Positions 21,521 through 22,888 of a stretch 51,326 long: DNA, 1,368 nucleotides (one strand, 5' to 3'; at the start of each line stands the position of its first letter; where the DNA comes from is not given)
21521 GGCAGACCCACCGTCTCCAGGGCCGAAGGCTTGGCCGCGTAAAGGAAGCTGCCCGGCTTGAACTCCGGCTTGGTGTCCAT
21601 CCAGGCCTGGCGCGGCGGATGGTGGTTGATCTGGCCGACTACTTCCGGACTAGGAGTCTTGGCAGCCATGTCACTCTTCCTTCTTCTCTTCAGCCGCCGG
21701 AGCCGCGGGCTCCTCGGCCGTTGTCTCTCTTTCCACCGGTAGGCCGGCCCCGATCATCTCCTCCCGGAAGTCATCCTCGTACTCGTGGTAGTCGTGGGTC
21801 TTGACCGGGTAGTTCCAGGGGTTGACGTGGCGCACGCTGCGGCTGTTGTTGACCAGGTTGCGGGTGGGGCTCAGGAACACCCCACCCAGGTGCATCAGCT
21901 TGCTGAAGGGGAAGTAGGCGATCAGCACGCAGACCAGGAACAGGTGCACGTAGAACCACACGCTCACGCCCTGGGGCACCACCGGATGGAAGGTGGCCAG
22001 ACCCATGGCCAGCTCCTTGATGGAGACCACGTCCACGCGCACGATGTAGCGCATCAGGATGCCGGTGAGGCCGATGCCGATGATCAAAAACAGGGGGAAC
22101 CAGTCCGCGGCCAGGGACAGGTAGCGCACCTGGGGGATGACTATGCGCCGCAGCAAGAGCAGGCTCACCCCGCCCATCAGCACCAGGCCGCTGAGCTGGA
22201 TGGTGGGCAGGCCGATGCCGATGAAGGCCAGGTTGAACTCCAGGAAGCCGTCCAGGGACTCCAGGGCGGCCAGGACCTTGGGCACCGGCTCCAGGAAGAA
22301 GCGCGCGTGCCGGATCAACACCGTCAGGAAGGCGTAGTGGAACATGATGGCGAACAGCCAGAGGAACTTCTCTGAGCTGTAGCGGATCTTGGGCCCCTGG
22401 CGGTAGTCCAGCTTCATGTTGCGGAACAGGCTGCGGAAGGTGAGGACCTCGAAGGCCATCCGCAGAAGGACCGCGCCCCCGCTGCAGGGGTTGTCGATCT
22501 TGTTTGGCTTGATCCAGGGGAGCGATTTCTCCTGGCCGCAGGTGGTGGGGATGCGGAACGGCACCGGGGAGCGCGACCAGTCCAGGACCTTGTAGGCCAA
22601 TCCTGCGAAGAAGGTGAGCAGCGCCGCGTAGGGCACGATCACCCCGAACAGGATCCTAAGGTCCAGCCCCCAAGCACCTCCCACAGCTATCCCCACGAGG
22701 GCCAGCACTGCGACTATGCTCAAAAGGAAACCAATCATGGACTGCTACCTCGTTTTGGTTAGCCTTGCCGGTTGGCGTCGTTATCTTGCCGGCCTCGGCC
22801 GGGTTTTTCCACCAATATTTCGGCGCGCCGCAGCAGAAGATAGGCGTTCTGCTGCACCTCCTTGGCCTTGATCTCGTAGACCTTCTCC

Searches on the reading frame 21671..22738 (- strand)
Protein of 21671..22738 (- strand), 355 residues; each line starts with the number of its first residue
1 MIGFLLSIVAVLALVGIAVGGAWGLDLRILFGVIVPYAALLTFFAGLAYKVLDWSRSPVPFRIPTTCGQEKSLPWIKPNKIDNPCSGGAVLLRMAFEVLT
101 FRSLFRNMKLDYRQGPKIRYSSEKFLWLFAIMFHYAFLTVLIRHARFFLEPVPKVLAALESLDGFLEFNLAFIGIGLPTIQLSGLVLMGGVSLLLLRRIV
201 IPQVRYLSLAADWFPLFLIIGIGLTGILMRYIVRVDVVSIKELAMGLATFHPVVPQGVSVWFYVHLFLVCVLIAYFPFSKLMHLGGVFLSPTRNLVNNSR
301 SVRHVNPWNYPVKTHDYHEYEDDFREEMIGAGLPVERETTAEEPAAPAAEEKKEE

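Call 9: search_protein_families(library=pfam, proteins=[window:21671-22738:-], max_evalue=0.001)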
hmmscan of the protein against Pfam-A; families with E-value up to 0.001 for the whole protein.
window:21671-22738:- (355 aa): 1 family
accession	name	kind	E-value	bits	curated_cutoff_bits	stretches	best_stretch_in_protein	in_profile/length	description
PF02665.19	Nitrate_red_gam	-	5.7e-16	59.2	22.9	1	123-284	41-199/217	Nitrate reductase gamma subunit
